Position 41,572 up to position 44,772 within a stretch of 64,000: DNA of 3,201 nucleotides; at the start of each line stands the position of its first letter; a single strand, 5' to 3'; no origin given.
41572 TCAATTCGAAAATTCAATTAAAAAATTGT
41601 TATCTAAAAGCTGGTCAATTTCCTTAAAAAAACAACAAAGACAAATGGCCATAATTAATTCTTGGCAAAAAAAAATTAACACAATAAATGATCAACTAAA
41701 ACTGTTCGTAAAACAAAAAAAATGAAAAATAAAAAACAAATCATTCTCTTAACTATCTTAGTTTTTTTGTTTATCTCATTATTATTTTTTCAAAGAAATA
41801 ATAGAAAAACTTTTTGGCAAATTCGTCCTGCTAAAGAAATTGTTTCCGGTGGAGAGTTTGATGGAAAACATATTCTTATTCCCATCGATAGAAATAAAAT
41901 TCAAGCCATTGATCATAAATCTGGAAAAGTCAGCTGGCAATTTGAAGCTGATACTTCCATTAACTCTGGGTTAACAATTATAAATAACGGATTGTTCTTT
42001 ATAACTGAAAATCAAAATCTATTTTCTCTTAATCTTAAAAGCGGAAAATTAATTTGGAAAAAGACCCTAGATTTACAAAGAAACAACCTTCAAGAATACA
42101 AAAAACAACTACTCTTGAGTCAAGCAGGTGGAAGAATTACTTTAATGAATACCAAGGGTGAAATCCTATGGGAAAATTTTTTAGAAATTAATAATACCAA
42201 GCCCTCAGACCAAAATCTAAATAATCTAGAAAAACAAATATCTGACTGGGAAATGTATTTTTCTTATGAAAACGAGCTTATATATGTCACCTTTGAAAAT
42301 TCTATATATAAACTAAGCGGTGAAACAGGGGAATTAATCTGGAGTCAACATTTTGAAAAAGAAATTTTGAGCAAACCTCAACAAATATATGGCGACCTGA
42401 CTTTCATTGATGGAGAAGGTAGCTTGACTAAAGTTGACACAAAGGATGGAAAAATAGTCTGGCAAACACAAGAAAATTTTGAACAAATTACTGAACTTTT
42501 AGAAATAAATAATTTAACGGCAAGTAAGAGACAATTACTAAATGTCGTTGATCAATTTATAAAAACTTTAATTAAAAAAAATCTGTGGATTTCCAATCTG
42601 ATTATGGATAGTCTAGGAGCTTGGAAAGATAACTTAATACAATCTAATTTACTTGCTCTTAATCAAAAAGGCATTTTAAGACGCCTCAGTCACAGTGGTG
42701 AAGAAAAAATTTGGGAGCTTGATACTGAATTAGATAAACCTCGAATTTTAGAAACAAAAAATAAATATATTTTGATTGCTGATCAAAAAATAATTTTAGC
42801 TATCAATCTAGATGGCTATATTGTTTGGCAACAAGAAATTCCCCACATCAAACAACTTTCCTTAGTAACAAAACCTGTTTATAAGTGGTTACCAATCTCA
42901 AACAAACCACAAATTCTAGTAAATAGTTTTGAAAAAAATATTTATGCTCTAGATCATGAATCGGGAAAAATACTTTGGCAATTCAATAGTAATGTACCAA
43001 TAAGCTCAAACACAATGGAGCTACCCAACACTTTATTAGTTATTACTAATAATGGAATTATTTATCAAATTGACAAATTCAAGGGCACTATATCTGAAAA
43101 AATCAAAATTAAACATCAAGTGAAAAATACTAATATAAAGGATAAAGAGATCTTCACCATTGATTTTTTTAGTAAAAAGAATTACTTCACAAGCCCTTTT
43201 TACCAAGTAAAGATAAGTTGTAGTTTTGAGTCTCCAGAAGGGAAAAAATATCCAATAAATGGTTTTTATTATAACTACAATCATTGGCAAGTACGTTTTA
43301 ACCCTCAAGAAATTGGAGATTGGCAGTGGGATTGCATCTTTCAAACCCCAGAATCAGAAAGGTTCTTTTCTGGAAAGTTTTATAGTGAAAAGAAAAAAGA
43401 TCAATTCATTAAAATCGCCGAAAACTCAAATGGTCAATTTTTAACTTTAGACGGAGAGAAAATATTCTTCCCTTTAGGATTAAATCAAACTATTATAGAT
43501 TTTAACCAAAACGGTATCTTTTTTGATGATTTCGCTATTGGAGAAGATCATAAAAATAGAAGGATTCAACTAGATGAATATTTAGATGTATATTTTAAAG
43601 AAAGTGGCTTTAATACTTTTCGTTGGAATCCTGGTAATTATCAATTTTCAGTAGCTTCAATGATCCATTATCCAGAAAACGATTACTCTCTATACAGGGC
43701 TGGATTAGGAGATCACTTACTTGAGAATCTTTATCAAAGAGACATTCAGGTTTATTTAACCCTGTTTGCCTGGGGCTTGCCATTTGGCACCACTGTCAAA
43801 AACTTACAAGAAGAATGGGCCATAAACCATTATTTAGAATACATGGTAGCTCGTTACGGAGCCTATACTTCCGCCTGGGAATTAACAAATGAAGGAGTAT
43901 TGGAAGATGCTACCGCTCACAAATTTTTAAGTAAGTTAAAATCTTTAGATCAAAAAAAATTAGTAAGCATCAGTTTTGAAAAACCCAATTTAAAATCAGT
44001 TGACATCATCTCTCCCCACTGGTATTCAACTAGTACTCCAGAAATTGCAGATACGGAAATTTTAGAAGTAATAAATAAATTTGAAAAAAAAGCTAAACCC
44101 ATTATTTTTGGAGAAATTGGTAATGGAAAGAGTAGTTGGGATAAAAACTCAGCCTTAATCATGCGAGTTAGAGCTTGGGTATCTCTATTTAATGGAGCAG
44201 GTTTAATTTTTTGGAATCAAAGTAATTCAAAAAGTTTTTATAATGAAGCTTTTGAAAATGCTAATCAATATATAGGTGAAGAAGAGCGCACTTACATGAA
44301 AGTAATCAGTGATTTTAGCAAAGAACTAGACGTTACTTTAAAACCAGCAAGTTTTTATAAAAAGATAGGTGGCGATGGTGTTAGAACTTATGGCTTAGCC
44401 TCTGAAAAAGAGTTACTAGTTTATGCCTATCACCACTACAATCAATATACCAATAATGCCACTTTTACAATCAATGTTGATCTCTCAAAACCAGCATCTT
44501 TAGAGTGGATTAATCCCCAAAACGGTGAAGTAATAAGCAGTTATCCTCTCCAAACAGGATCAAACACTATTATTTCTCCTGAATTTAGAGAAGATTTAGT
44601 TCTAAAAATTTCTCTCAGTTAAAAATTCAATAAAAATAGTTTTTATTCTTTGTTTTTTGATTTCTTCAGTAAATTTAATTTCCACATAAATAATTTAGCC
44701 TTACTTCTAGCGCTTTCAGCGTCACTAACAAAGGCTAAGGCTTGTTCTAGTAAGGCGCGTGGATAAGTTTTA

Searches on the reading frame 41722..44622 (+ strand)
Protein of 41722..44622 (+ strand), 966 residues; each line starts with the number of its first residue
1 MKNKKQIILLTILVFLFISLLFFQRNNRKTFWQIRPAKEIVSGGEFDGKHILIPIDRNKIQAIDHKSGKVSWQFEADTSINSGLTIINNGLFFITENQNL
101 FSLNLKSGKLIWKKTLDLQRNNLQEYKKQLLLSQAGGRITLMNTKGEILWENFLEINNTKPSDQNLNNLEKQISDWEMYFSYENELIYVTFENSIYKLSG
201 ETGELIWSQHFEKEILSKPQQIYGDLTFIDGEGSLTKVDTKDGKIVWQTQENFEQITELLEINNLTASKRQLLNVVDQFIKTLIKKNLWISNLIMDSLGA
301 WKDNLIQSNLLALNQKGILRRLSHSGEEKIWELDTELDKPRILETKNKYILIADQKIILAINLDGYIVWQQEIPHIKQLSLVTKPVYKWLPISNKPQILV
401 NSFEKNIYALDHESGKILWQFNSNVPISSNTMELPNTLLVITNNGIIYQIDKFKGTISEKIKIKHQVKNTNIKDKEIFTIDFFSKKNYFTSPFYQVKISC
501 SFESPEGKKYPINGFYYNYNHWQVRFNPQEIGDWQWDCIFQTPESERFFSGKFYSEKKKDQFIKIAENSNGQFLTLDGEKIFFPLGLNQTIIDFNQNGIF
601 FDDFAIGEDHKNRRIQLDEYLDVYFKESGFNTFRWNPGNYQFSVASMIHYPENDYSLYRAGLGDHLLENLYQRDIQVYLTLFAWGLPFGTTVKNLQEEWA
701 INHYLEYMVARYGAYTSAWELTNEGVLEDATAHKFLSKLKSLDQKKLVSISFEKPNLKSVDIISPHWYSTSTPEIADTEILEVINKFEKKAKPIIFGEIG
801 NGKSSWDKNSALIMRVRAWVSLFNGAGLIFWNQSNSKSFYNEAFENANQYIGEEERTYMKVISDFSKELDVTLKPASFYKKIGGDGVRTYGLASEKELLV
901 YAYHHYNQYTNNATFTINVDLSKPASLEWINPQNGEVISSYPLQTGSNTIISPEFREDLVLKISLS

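Call 25: search_protein_families(library=pfam, proteins=[window:41722-44622:+], max_evalue=0.001)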
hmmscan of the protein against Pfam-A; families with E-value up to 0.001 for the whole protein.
window:41722-44622:+ (966 aa): 6 families
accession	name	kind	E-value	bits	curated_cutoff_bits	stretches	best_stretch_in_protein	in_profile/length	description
PF13360.13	PQQ_2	-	5.7e-29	101.9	27.6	3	137-259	3-108/233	Outer membrane protein assembly factor BamB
PF13570.13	Beta-prop_ACSF4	-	2.8e-27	96.4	133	3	22-152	33-171/329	Beta-alanine-activating enzyme, beta-propeller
PF16586.11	DUF5060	-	1.7e-10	41.4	27.2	1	478-538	8-67/70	Domain of unknown function (DUF5060)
PF25293.1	Beta-prop_EMC1_N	-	9.8e-09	35.6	34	2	91-259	34-203/219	EMC1 N-terminal beta-propeller domain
PF23727.1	Beta-prop_FAM234A_B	-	1e-07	31.3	26.4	0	198-265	57-136/467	FAM234A/B beta-propeller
PF01011.28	PQQ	-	9e-07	28.4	26.7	0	368-427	30-89/595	Glucose/ethanol/alcohol dehydrogenase, beta-propeller domain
